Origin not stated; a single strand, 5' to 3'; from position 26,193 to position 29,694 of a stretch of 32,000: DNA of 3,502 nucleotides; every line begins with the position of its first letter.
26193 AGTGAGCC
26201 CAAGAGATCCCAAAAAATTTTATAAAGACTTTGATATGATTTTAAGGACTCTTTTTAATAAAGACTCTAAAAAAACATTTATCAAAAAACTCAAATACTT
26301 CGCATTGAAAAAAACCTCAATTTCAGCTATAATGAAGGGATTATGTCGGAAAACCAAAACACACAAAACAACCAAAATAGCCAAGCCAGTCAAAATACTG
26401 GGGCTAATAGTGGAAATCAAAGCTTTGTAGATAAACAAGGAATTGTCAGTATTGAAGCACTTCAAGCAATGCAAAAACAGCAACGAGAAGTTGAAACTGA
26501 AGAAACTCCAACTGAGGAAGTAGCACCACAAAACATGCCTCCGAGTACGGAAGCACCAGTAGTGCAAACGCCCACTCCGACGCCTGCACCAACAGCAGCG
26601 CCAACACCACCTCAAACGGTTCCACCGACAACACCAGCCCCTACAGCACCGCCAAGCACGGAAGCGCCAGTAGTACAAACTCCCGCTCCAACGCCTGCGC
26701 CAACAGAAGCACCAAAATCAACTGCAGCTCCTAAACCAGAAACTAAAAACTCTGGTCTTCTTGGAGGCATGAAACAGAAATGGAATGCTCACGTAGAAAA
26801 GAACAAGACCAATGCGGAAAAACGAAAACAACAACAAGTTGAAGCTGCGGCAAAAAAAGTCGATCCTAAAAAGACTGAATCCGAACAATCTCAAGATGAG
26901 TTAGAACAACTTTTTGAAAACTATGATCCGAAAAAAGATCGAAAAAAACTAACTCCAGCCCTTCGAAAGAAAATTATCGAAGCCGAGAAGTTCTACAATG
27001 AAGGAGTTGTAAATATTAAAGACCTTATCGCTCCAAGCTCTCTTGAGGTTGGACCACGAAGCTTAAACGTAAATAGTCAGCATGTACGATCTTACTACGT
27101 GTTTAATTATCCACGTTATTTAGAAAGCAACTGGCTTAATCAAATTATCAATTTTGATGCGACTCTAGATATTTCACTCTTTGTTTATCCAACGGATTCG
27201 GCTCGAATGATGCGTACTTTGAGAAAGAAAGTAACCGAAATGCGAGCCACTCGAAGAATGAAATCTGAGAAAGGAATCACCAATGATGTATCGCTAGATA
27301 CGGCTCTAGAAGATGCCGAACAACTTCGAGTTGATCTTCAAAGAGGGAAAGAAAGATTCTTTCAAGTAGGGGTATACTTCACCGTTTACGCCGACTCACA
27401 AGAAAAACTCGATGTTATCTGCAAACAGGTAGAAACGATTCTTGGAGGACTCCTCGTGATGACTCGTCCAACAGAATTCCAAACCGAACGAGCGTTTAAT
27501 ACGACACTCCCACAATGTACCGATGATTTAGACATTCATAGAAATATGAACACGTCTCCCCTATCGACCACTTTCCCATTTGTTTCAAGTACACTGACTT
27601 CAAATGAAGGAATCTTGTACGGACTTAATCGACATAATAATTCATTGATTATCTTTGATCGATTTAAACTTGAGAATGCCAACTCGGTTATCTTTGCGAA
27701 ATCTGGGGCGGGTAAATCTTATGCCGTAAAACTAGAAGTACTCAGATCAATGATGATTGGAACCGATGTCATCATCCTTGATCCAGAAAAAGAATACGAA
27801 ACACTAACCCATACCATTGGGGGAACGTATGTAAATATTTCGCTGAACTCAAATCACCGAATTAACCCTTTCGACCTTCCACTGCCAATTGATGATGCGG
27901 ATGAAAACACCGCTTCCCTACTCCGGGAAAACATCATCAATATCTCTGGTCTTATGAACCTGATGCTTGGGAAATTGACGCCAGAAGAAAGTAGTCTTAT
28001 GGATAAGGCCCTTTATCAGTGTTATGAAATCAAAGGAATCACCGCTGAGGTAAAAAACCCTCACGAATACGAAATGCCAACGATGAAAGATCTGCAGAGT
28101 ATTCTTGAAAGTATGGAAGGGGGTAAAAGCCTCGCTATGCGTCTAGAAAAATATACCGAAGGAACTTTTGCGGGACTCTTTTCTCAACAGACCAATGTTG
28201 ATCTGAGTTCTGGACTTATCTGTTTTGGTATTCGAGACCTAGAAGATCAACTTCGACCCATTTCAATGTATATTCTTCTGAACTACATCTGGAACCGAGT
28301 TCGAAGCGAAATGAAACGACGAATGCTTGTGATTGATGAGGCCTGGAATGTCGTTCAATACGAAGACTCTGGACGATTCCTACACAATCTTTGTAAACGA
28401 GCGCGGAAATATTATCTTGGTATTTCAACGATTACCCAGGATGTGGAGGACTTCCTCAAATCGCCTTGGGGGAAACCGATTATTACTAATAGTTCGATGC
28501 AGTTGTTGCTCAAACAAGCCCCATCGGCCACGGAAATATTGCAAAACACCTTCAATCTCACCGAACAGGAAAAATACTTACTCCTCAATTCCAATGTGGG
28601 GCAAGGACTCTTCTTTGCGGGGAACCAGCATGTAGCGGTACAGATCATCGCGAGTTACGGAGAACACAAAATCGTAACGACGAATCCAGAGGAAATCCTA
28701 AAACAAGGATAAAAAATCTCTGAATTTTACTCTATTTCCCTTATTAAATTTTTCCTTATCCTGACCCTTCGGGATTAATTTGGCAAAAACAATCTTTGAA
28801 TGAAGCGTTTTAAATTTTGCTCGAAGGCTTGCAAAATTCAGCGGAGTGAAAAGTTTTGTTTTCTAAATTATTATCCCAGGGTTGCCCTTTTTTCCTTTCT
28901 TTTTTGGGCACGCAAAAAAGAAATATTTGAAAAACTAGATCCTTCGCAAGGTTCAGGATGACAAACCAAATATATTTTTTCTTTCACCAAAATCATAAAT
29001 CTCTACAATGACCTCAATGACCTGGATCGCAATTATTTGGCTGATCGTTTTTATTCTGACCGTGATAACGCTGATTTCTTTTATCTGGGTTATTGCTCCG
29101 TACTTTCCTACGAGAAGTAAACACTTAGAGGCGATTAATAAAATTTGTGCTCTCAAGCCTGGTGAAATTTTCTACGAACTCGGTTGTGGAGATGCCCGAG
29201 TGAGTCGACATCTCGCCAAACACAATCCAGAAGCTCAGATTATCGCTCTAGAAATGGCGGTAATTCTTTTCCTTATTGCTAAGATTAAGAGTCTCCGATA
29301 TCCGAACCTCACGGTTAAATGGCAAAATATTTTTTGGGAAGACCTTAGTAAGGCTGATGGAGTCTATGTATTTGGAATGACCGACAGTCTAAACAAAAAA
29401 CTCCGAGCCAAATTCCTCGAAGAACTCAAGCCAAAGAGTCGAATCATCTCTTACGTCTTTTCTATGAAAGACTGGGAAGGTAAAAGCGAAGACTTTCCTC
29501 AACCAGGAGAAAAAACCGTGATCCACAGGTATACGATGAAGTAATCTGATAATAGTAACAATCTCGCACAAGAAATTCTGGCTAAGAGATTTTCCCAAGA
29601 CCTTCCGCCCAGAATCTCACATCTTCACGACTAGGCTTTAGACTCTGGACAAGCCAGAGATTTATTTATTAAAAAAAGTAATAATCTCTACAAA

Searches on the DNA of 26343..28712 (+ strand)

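Call 57: search_rna_families(sources=[L001, L002, L004, L012, L030, L032, L006, L155, L008, L031, L020], threshold=gathering)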
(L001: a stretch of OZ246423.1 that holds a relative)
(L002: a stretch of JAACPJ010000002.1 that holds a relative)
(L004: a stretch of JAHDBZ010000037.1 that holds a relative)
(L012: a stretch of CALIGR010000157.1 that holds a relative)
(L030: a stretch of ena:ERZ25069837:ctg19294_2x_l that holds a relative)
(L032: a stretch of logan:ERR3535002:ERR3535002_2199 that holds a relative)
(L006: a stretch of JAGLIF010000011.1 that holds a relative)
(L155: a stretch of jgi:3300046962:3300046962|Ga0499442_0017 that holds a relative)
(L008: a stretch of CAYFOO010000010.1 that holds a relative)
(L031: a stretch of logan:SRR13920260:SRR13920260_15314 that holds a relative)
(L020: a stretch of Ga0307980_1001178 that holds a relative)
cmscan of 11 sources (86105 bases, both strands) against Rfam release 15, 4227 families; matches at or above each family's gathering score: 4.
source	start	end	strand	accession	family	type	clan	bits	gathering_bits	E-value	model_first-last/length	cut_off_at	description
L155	4623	4694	-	RF00005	tRNA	Gene; tRNA;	CL00001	66.5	29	3.8e-12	1-71/71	no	tRNA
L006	9540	9611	+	RF00005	tRNA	Gene; tRNA;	CL00001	66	29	5.2e-12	1-71/71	no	tRNA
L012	29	115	-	RF00005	tRNA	Gene; tRNA;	CL00001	60.9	29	1.4e-10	1-71/71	no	tRNA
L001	7204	7290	+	RF00005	tRNA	Gene; tRNA;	CL00001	59.4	29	3.5e-10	1-71/71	no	tRNA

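Call 58: search_rna_families(source=L008, start=60, end=730, threshold=evalue, max_evalue=5)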
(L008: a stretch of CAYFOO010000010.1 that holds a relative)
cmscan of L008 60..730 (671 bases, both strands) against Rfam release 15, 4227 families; matches with E-value up to 5: 6.
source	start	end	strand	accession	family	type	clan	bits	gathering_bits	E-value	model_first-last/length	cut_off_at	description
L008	133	226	-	RF03836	mir-3547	Gene; miRNA;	-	21.8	77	0.28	1-88/88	no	mir-3547 microRNA precursor family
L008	212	275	-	RF04240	mir-4716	Gene; miRNA;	-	19.2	76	0.37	1-84/84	no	mir-4716 microRNA precursor family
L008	215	272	-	RF00884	MIR815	Gene; miRNA;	-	17.8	63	1.6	1-81/81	no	MIR815 microRNA precursor family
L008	212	275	-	RF04132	mir-4436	Gene; miRNA;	-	17.6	74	0.89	1-85/85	no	mir-4436 microRNA precursor family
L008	601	704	-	RF01219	snoR100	Gene; snRNA; snoRNA; HACA-box;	-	15.2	50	4.4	1-116/116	no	Small nucleolar RNA snoR100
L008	304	337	-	RF02842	RefA1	Gene; sRNA;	-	13.6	94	2.9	127-163/222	no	Enterococcus sRNA A1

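Call 59: search_rna_families(source=L032, start=1960, end=2440, threshold=evalue, max_evalue=5)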
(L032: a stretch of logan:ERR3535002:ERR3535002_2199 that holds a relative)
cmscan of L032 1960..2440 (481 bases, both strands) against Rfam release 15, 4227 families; matches with E-value up to 5: 8.
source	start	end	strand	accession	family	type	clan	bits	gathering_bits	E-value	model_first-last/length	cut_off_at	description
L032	2330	2422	+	RF02425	SpF01_sRNA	Gene; sRNA;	-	26.3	55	0.17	1-80/80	no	Streptococcus sRNA SpF01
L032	2024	2104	+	RF00985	mir-640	Gene; miRNA;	-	19.8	96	0.22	9-79/89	no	mir-640 microRNA precursor family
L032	2099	2159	-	RF03394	mir-2574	Gene; miRNA;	-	18.6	90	0.41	1-68/68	no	mir-2574 microRNA precursor family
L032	2296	2425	-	RF00558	L20_leader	Cis-reg; leader;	-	18.3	58.7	0.46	1-127/127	no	Ribosomal protein L20 leader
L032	2362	2422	-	RF04339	Plastid-psbJ-3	Cis-reg;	CL00152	17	61.7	2.5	55-125/125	no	Plastid-psbJ-3 3UTR RNA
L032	2022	2106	-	RF04207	MIR5048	Gene; miRNA;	-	15.4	160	0.22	1-356/356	no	MIR5048 microRNA precursor family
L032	2138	2184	-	RF04120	MIR5998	Gene; miRNA;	-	14.2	180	1.8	1-173/173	no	MIR5998 microRNA precursor family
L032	2138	2184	-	RF04207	MIR5048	Gene; miRNA;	-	10.3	160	4.5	1-356/356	no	MIR5048 microRNA precursor family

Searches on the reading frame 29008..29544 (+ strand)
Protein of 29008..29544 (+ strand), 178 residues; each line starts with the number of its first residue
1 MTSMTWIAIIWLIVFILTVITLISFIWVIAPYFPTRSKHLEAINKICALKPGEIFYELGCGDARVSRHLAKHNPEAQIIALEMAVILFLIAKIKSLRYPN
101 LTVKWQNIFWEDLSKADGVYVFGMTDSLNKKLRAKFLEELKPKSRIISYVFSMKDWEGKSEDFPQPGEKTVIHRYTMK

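Call 11: search_protein_families(library=pfam, proteins=[window:29008-29544:+])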
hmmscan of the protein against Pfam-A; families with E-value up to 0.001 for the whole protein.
window:29008-29544:+ (178 aa): 2 families
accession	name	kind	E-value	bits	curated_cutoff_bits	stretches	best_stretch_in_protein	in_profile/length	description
PF02390.23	Methyltransf_4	-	1.4e-05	25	24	1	54-108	4-60/173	Putative methyltransferase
PF08242.18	Methyltransf_12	-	0.00044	21.4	30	1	57-132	2-81/98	Methyltransferase domain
